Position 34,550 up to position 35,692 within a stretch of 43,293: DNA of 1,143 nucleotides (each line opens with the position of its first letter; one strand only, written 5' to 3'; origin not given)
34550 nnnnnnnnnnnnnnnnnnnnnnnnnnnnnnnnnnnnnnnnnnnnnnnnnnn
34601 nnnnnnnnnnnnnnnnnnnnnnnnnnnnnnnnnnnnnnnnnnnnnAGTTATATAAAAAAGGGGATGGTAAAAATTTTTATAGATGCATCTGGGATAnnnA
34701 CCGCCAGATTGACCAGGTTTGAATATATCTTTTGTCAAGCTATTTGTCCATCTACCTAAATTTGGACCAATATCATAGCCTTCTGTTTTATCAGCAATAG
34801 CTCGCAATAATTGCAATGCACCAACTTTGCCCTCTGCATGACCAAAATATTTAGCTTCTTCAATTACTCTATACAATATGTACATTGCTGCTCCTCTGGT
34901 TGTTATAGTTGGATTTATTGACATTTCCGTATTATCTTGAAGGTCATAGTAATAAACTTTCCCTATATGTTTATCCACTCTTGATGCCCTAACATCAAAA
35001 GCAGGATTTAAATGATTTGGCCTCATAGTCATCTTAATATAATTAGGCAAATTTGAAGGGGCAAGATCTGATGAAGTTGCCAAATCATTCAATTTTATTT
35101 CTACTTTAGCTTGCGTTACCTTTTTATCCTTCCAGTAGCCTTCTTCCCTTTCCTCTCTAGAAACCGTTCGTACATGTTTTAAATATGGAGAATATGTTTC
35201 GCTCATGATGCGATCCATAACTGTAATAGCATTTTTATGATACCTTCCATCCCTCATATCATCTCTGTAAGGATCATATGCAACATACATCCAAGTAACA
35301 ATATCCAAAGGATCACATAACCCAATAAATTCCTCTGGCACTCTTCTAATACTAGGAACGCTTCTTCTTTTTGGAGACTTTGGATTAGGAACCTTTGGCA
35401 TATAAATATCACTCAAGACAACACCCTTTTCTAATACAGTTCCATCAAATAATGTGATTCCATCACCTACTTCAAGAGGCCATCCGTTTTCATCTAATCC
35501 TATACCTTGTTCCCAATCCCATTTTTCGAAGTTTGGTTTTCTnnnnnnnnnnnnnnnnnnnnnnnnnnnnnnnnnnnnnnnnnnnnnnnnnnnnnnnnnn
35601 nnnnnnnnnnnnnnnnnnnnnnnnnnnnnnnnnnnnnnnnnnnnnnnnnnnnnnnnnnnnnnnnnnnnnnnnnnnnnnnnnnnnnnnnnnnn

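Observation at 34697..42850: Five-gene translationally coupled operon of unrecognisable membrane and large soluble proteins headed by a STAND-like ATPase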

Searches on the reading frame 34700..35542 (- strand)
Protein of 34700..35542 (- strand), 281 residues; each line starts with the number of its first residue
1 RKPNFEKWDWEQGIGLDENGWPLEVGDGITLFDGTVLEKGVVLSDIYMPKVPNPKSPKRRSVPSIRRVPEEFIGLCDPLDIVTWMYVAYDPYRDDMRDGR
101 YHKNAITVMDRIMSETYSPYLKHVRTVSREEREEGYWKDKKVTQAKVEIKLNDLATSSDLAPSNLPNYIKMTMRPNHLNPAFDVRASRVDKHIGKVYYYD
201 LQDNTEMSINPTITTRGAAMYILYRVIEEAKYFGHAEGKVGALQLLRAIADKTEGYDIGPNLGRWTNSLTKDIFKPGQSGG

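Call 34: find_homologous_proteins(query=A5, max_evalue=0.001)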
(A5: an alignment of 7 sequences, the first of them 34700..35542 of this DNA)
Query A5 (7 sequences) (281 aa, profile of the alignment): 57 proteins with E <= 0.001 among 8000 candidates.
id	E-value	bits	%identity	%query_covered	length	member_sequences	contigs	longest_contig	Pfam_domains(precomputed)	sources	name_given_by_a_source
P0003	8.2e-228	776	45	99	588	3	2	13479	-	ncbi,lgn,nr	ncbi:hypothetical protein HYW99_01860 [Candidatus Woesearchaeota archaeon]|nr:hypothetical protein [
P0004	5.6e-216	737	40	99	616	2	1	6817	-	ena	-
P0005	2.6e-207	708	41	99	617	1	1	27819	-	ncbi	-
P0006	5.8e-199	681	46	99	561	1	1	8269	-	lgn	-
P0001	6.9e-173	595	100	100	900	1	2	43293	-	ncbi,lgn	-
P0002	7.0e-170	585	71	100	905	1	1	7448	-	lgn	-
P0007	6.9e-155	535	53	95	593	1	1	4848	-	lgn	-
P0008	7.9e-152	525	46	93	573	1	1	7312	-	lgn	-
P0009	4.4e-147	509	49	97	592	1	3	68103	-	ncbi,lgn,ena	ncbi:MAG: hypothetical protein AABX33_05210 [Nanoarchaeota archaeon]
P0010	3.5e-145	503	48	93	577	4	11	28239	-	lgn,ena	-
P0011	3.0e-144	500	44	98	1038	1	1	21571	-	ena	-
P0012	2.7e-142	494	45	97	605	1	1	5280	-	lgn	-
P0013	3.3e-138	480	46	99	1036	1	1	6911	-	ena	-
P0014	8.8e-136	472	43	93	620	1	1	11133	-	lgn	-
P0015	2.4e-135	471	46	99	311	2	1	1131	-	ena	-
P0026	9.4e-94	333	31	95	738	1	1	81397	-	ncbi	-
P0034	6.0e-57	212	27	83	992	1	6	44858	-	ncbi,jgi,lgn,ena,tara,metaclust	tara:strand:- start:231 stop:3209 length:2979 start_codon:yes stop_codon:yes gene_type:complete|meta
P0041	5.8e-52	195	30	91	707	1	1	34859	-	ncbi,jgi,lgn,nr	ncbi:hypothetical protein KY366_04780 [Candidatus Woesearchaeota archaeon]|nr:hypothetical protein [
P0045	1.1e-50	191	30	89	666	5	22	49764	-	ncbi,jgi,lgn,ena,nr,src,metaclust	ncbi:hypothetical protein J4204_02160 [Candidatus Woesearchaeota archaeon]|nr:hypothetical protein [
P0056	2.3e-38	151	24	81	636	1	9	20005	-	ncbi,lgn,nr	ncbi:hypothetical protein HYX07_02255 [Candidatus Woesearchaeota archaeon]|nr:hypothetical protein [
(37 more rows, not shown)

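Call 44: find_encoding_contigs(protein=P0045, flank=10000, max_places=2)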
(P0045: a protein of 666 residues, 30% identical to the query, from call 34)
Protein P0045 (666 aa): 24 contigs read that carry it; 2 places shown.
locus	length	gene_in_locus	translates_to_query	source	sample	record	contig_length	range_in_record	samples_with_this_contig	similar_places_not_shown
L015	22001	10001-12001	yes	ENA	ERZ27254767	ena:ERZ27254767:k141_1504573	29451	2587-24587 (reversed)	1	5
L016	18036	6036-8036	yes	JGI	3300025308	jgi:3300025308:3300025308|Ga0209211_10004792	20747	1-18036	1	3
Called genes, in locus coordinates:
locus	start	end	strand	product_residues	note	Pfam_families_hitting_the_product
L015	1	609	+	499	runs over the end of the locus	PF02789:Peptidase_M17_N, PF00883:Peptidase_M17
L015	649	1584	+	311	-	PF00890:FAD_binding_2 (faint), PF01134:GIDA (faint), PF01266:DAO (faint), PF01946:Thi4 (faint), PF03486:HI0933_like (faint), PF07992:Pyr_redox_2, PF13738:Pyr_redox_3, PF00070:Pyr_redox, +1 more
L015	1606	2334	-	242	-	-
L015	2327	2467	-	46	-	-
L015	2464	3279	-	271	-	-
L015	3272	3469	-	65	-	-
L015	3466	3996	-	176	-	-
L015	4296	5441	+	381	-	-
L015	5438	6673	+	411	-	-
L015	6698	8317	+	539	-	-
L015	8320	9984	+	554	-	-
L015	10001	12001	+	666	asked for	-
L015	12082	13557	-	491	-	PF14010:PEPcase_2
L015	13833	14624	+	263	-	PF02558:ApbA (weak), PF03807:F420_oxidored, PF01210:NAD_Gly3P_dh_N (weak), PF14748:P5CR_dimer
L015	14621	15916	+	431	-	PF00171:Aldedh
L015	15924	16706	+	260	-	PF00696:AA_kinase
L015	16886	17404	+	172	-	PF01978:TrmB (faint), PF12802:MarR_2, PF13412:HTH_24 (weak)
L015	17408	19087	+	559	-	-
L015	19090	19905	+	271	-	-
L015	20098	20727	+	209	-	-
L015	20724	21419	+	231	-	PF09970:DUF2204, PF19502:DUF6036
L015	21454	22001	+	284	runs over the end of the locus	-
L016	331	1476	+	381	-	-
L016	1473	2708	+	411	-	-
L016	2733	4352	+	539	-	-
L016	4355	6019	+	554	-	-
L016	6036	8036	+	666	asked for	-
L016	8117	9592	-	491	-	PF14010:PEPcase_2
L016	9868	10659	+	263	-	PF02558:ApbA (weak), PF03807:F420_oxidored, PF01210:NAD_Gly3P_dh_N (weak), PF14748:P5CR_dimer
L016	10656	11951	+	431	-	PF00171:Aldedh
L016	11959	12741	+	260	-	PF00696:AA_kinase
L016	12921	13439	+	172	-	PF01978:TrmB (faint), PF12802:MarR_2, PF13412:HTH_24 (weak)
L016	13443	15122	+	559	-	-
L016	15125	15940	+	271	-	-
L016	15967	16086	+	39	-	-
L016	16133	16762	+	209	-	-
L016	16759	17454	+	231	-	PF09970:DUF2204, PF19502:DUF6036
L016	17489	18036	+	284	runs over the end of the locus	-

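Call 45: find_encoding_contigs(protein=P0026, flank=10000, max_places=1)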
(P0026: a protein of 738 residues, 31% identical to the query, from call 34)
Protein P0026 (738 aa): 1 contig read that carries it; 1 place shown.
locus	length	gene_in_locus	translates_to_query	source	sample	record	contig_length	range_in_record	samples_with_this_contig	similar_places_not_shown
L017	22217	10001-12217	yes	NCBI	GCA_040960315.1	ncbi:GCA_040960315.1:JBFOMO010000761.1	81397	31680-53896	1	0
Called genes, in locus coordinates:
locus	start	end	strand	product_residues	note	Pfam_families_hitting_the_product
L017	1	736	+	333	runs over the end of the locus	PF13404:HTH_AsnC-type, PF13412:HTH_24, PF08279:HTH_11 (faint), PF13412:HTH_24 (weak)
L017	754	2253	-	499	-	PF00587:tRNA-synt_2b, PF03129:HGTP_anticodon, PF09180:ProRS-C_1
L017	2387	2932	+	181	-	-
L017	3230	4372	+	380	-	PF01637:ATPase_2, PF13191:AAA_16 (weak)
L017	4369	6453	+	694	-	PF18998:Flg_new_2 (faint)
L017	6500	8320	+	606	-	-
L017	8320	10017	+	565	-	-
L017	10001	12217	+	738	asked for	-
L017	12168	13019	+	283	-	PF01488:Shikimate_DH, PF02558:ApbA (weak), PF03446:NAD_binding_2 (weak), PF03807:F420_oxidored, PF14748:P5CR_dimer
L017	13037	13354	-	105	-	PF01909:NTP_transf_2, PF18765:Polbeta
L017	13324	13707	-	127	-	PF05168:HEPN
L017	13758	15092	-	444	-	PF01406:tRNA-synt_1e, PF01921:tRNA-synt_1f (faint), PF09334:tRNA-synt_1g (weak), PF09190:DALR_2, PF23493:CysS_C (weak)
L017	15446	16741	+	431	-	PF03446:NAD_binding_2 (weak), PF03721:UDPG_MGDP_dh_N, PF00984:UDPG_MGDP_dh, PF03720:UDPG_MGDP_dh_C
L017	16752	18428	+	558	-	PF00483:NTP_transferase, PF12804:NTP_transf_3, PF01073:3Beta_HSD, PF01370:Epimerase, PF02719:Polysacc_synt_2 (faint), PF04321:RmlD_sub_bind (weak), PF07993:NAD_binding_4 (faint), PF16363:GDP_Man_Dehyd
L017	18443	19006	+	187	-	PF01949:Endo_dU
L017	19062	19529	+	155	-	PF01381:HTH_3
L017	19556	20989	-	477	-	PF13231:PMT_2 (weak), PF03901:Glyco_transf_22 (weak)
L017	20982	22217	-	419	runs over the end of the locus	PF13506:Glyco_transf_21, PF13641:Glyco_tranf_2_3, PF00535:Glycos_transf_2, PF10111:Glyco_tranf_2_2, PF03142:Chitin_synth_2 (weak), PF13632:Glyco_trans_2_3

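Call 52: predict_structure(alignment_id=A8)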
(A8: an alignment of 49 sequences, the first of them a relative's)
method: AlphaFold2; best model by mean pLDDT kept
length: 593 residues; sequences in the alignment: 49
mean_pLDDT: 87.3   pTM: 0.82
mean pLDDT of the five models: 87.3, 86.1, 86.0, 85.7, 85.3
residues with pLDDT >= 90: 406; 70-90: 100; 50-70: 61; < 50: 26
segments of 3 or more residues with pLDDT < 50: 1-5, 7-11, 320-331
pLDDT, mean of each block of 10 residues (from residue 1): 46 64 88 90 93 96 97 93 92 94 64 68 90 95 94 88 90 88 94 94 91 94 95 96 96 93 92 96 97 64 54 56 44 58 89 94 96 97 94 91 95 95 95 91 86 94 87 91 95 96 95 84 96 97 95 94 97 77 91 80
secondary structure, 60 per line:
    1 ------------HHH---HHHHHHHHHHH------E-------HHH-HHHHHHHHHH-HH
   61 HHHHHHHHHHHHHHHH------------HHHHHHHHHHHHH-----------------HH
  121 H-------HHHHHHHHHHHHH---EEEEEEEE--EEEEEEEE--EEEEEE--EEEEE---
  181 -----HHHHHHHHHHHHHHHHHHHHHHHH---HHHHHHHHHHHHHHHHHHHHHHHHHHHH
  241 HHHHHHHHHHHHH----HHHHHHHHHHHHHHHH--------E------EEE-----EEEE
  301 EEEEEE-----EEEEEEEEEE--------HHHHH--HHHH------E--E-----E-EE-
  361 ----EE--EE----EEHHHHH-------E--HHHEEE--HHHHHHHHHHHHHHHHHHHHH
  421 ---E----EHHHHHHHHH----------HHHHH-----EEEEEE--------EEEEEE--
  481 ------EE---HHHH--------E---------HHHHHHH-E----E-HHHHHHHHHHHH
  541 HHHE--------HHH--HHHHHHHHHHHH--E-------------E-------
elements in order: H19-29 H48-57 H59-76 H89-101 H129-141 E145-152 E155-162 E165-170 E173-177 H186-209 H213-253 H258-273 E289-291 E297-306 E312-321 H330-334 H337-340 H377-381 E395-397 H400-420 H430-438 H449-453 E459-464 E473-478 H492-495 H514-520 H529-543 H558-569

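Call 54: fold_search(model_id=the predicted structure, library=pdb)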
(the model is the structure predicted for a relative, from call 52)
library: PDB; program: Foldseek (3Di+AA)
matches with E <= 10: 84; with E <= 0.001: 0
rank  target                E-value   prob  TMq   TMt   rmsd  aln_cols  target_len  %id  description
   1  8oui_C                2.0e-01  0.07  0.07  0.08  37.2       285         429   11  Complex of ASCT2 with Suppressyn (released 2024-05-01)
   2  22tu_DH               4.7e-01  0.04  0.06  0.04  43.5       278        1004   10  Human 80S ribosome in complex with DHX29 (released 2026-04-01)
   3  9cpa_h                4.9e-01  0.08  0.08  0.06  20.0       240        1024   11  Structure of a Mammalian DHX29-bound 43S Pre-initiation Complex (released 2025-07-23)
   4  7nqh_AG               8.8e-01  0.06  0.07  0.16  34.3       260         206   11  55S mammalian mitochondrial ribosome with mtRF1a and P-site tRNAMet (released 2021-05-05)
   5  4k1p_A                9.7e-01  0.02  0.07  0.09  30.8       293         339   12  Structure of the NheA component of the Nhe toxin from Bacillus cereus (released 2013-09-18)
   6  5knc_G                1.0e+00  0.04  0.06  0.16  31.0       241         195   11  Crystal structure of the 3 ADP-bound V1 complex (released 2016-11-02)
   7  3q9d_A                1.3e+00  0.06  0.07  0.19  18.3       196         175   11  Crystal Structure of Cpn0803 from C. pneumoniae. (released 2012-01-11)
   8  6w1w_A                1.3e+00  0.02  0.07  0.10  37.9       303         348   12  Crystal Structure of Motility Associated Killing Factor B from Vibrio cholerae (released 2020-03-25)
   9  5aj3_G                1.6e+00  0.04  0.07  0.15  33.4       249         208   12  Structure of the small subunit of the mammalian mitoribosome (released 2015-04-22)
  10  7pnu_F                1.6e+00  0.03  0.05  0.11  30.5       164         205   10  Assembly intermediate of mouse mitochondrial ribosome small subunit without mS37 in complex with RbfA inward conformat (released 2022-06-15)
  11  9b8p_H                1.6e+00  0.05  0.08  0.21  28.0       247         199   10  Synaptic Vesicle V-ATPase with synaptophysin and SidK, State 3, V1 (released 2024-07-03)
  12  8ouh_B                1.6e+00  0.03  0.08  0.10  32.6       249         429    9  Complex of human ASCT2 with Syncytin-1 (released 2024-05-01)
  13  8oui_A                1.7e+00  0.04  0.08  0.10  37.3       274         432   14  Complex of ASCT2 with Suppressyn (released 2024-05-01)
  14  6sw9_H                1.8e+00  0.05  0.05  0.12  19.5       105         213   14  IC2A model of cryo-EM structure of a full archaeal ribosomal translation initiation complex devoid of aIF1 in P. abyss (released 2020-02-19)
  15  5d80_G                1.9e+00  0.06  0.10  0.23  31.3       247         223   10  Crystal Structure of Yeast V1-ATPase in the Autoinhibited Form (released 2016-06-08)
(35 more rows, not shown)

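Call 64: fold_search(model_id=the predicted structure, library=viral)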
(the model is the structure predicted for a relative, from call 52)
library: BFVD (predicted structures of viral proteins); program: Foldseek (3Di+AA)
matches with E <= 10: 211; with E <= 0.001: 0
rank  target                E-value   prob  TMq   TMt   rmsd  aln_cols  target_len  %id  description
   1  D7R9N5                1.6e-01  0.69  0.10  0.14  15.8       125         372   14  p1 protein (Fragment) [Cystovirus phi6]
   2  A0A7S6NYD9            1.8e-01  0.06  0.08  0.10  40.5       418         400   10  Uncharacterized protein [Bathycoccus sp. RCC716 virus 2]
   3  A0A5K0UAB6            5.9e-01  0.04  0.06  0.13  41.9       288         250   13  Uncharacterized protein [Yasminevirus sp. GU-2018]
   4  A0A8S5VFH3            6.2e-01  0.06  0.05  0.13  27.5       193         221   15  Uncharacterized protein [Siphoviridae sp. ct1da40]
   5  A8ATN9                7.3e-01  0.06  0.06  0.14  22.3       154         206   12  (no name in the UniProt tables at hand)
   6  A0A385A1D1            8.1e-01  0.09  0.06  0.19  22.1       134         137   10  (no name in the UniProt tables at hand)
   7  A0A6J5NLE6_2          9.0e-01  0.01  0.05  0.04  35.4       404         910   13  DNA-directed RNA polymerase, phage-type [uncultured Caudovirales phage]
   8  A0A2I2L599            1.0e+00  0.04  0.07  0.12  25.6       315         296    7  Actin-Fragmin Kinase domain-containing protein [Orpheovirus IHUMI-LCC2]
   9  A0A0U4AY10            1.1e+00  0.13  0.06  0.26  25.4       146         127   19  (no name in the UniProt tables at hand)
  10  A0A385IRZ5            1.2e+00  0.04  0.06  0.04  40.2       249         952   16  (no name in the UniProt tables at hand)
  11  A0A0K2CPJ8            1.2e+00  0.28  0.10  0.38   9.0       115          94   10  Uncharacterized protein [Brevibacillus phage SecTim467]
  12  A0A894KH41            1.2e+00  0.03  0.06  0.09  24.4       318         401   10  Clamp protein [Elemess virus]
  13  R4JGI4                1.3e+00  0.11  0.05  0.22  10.7        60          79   17  Uncharacterized protein [Bacillus phage SIOphi]
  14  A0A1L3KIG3            1.3e+00  0.03  0.06  0.04  32.5       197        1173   11  (no name in the UniProt tables at hand)
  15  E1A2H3                1.4e+00  0.06  0.06  0.21  26.2       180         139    8  Uncharacterized protein [Aeromonas phage phiAS5]
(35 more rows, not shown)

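Call 68: find_related_loci(query=A8, collection=viral_contigs, flank=10000)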
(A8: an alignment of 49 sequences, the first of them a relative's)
Query A8 (593 aa) in viral_contigs; peptide patterns used: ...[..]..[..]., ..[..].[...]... (x = any residue, [..] = any of these).
166 stretches matched a pattern, but none encodes a relative of the query by tblastn (E <= 1e-3).
